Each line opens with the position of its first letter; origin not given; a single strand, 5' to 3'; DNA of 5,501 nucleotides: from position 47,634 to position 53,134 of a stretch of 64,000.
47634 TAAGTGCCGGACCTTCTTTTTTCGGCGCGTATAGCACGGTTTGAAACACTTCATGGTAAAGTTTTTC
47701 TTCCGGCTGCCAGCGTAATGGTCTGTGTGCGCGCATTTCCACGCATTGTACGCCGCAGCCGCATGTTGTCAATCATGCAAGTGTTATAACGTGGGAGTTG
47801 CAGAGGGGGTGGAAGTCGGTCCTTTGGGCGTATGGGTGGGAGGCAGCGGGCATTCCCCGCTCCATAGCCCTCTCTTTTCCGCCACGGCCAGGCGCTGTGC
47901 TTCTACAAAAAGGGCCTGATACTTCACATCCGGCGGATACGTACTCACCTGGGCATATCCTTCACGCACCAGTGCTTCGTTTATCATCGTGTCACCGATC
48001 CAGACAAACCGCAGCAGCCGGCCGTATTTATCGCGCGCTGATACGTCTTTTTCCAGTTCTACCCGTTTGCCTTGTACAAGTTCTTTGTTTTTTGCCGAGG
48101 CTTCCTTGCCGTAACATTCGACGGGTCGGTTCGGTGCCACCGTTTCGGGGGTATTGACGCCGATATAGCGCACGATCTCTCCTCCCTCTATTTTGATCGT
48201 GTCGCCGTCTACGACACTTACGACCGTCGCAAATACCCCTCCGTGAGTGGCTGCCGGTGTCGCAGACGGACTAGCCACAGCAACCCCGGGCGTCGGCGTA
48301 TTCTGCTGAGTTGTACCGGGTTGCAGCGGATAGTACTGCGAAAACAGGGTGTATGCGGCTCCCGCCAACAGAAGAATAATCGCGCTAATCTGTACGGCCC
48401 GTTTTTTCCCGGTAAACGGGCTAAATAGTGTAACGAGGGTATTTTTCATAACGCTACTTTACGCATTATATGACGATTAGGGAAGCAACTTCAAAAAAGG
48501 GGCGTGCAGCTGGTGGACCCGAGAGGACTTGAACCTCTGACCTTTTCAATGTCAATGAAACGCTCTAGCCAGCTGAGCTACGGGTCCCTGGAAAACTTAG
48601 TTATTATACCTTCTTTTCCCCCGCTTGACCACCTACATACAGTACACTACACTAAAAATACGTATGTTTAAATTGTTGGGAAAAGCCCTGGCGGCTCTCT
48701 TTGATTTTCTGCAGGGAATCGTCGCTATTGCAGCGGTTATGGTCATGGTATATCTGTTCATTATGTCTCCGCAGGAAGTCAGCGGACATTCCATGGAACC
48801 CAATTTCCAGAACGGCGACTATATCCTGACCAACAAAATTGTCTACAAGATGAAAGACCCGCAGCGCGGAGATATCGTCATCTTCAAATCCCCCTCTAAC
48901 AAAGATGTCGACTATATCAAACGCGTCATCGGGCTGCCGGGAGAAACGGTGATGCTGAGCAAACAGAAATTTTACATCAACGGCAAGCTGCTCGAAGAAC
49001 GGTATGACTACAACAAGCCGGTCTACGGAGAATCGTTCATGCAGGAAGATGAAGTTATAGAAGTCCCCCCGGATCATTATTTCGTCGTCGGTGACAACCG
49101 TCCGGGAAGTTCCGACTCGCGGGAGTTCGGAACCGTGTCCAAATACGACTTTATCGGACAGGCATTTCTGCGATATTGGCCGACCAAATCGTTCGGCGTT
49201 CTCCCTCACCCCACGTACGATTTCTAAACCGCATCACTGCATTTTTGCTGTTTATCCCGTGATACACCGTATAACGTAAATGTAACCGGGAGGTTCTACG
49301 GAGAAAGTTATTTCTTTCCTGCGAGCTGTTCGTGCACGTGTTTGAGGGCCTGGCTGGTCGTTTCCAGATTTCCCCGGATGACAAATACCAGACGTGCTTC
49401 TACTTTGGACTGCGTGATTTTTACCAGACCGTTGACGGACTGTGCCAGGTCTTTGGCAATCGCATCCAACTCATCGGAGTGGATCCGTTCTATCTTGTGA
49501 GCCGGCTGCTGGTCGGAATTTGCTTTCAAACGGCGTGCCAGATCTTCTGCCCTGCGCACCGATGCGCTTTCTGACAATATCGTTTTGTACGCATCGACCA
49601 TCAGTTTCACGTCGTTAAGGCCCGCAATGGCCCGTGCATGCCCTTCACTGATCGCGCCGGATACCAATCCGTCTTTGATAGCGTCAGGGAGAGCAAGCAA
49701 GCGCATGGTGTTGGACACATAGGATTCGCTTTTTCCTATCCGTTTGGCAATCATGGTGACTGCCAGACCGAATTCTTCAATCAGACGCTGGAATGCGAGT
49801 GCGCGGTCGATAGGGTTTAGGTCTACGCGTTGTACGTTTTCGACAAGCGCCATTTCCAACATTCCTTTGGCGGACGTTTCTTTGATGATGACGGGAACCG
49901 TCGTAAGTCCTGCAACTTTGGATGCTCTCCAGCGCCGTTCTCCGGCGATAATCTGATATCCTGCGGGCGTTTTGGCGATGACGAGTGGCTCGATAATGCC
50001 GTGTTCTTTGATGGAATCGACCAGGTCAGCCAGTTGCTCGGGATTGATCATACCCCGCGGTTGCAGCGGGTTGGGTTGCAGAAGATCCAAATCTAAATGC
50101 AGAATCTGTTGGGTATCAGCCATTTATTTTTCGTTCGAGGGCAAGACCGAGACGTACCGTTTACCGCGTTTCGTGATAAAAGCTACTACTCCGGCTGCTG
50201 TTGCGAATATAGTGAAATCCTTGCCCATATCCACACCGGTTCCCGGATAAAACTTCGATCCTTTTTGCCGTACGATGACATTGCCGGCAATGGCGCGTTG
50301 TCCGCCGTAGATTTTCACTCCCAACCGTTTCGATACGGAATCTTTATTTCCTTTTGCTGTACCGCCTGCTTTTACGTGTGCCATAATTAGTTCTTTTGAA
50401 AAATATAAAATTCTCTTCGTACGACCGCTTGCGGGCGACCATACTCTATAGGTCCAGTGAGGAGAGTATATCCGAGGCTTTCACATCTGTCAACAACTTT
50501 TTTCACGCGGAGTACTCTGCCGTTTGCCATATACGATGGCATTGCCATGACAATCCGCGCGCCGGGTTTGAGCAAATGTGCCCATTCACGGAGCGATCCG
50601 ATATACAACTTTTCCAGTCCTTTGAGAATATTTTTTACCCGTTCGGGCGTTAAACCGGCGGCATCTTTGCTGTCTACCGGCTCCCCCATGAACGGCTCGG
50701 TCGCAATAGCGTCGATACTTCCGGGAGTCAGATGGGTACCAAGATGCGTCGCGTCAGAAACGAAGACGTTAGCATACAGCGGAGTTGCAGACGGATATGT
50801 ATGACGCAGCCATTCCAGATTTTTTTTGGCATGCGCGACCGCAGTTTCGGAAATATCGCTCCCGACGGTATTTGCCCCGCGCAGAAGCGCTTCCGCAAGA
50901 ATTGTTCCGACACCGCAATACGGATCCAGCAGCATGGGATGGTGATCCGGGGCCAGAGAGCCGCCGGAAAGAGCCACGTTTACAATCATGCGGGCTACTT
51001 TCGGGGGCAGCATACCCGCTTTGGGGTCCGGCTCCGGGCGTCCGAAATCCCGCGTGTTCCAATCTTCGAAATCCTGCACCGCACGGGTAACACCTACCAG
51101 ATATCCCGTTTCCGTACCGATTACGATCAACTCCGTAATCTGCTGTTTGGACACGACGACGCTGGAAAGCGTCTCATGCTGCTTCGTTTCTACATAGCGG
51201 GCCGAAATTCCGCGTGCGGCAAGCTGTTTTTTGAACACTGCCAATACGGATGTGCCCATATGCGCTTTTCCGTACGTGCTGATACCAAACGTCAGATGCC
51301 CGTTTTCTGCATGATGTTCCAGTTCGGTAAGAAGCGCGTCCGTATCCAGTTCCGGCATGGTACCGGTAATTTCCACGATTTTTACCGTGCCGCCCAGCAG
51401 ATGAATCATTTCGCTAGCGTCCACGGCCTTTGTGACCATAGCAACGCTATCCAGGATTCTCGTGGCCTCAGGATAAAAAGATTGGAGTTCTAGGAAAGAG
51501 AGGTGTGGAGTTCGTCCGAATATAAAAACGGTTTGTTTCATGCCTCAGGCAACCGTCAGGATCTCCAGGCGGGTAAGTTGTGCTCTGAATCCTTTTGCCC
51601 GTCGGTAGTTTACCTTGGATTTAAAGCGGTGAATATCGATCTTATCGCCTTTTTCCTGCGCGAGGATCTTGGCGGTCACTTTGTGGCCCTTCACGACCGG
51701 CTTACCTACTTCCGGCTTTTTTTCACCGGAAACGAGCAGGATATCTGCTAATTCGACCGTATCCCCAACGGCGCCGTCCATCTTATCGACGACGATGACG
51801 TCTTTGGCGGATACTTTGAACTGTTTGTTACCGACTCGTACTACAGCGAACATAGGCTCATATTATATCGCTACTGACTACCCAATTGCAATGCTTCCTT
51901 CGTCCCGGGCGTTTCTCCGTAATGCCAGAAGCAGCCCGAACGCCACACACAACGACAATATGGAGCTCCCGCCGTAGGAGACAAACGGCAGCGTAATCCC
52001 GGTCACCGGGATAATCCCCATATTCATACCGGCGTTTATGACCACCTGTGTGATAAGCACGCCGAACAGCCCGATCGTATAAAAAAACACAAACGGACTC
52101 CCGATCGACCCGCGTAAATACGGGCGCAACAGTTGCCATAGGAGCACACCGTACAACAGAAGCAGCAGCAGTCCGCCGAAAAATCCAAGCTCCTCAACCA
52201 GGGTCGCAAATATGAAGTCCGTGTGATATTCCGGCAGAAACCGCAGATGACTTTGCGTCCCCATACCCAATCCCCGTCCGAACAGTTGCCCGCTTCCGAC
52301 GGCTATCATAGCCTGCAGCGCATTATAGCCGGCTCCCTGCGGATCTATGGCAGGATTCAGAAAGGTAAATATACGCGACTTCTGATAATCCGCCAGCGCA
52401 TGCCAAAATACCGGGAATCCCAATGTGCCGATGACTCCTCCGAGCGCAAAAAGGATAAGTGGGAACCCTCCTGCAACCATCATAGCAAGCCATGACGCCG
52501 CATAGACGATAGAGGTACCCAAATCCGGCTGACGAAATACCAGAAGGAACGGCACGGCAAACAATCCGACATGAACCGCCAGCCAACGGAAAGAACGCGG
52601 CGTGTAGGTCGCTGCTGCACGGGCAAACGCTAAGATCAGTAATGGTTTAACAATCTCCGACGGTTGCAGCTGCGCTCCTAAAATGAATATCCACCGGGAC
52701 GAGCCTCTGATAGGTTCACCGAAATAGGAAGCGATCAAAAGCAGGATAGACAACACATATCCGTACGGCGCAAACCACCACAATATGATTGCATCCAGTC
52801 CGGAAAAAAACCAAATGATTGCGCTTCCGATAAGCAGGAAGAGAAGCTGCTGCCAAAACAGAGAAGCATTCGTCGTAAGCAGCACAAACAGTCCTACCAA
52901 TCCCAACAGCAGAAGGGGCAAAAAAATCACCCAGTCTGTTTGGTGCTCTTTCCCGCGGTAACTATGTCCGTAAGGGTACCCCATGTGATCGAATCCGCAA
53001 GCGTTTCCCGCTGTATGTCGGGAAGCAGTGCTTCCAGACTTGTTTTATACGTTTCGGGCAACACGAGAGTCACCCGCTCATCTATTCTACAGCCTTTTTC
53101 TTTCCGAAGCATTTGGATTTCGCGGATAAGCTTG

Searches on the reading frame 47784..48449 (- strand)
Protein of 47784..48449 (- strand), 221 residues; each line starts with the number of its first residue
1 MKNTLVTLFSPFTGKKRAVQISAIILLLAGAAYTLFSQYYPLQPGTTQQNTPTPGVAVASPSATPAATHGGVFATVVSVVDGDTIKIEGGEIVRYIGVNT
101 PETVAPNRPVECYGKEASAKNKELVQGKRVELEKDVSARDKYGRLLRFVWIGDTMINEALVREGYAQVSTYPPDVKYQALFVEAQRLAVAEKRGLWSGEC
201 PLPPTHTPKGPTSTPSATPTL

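Call 20: search_protein_families(library=pfam, proteins=[window:47784-48449:-], max_evalue=0.0001)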
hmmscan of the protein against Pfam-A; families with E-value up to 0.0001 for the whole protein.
window:47784-48449:- (221 aa): 1 family
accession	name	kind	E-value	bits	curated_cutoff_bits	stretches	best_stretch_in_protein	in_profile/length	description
PF00565.23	SNase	-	5.2e-24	85.2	21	1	93-197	2-106/107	Staphylococcal nuclease homologue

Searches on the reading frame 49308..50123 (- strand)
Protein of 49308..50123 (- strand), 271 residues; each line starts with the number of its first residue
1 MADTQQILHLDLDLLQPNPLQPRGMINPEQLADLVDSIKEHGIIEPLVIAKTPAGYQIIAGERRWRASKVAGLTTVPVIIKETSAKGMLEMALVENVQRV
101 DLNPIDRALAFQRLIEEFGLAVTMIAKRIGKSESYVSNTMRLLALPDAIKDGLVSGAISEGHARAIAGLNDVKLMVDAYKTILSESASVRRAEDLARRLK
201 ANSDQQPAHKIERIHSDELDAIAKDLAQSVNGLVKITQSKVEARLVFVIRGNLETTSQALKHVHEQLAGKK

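Call 20: search_protein_families(library=pfam, proteins=[window:49308-50123:-], max_evalue=0.0001)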
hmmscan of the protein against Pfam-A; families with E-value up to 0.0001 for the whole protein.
window:49308-50123:- (271 aa): 3 families
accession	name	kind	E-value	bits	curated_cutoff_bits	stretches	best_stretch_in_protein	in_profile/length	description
PF02195.25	ParB_N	-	1.2e-31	109.1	26.3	1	6-98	2-95/95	ParB N-terminal domain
PF17762.8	HTH_ParB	-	5.9e-30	103.9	22.6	1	101-200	2-101/102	ParB HTH domain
PF08535.16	KorB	-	1.6e-05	25.2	22.3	1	119-180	3-59/89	KorB domain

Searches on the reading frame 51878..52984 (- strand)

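Call 20: search_protein_families(library=pfam, proteins=[window:51878-52984:-], max_evalue=0.0001)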
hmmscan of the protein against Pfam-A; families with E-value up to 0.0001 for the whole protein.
window:51878-52984:- (368 aa): 1 family
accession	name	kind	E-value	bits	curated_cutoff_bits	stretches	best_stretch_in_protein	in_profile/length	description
PF01098.24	FTSW_RODA_SPOVE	-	8.9e-82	275.4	26.4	1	38-360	33-355/356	Cell cycle protein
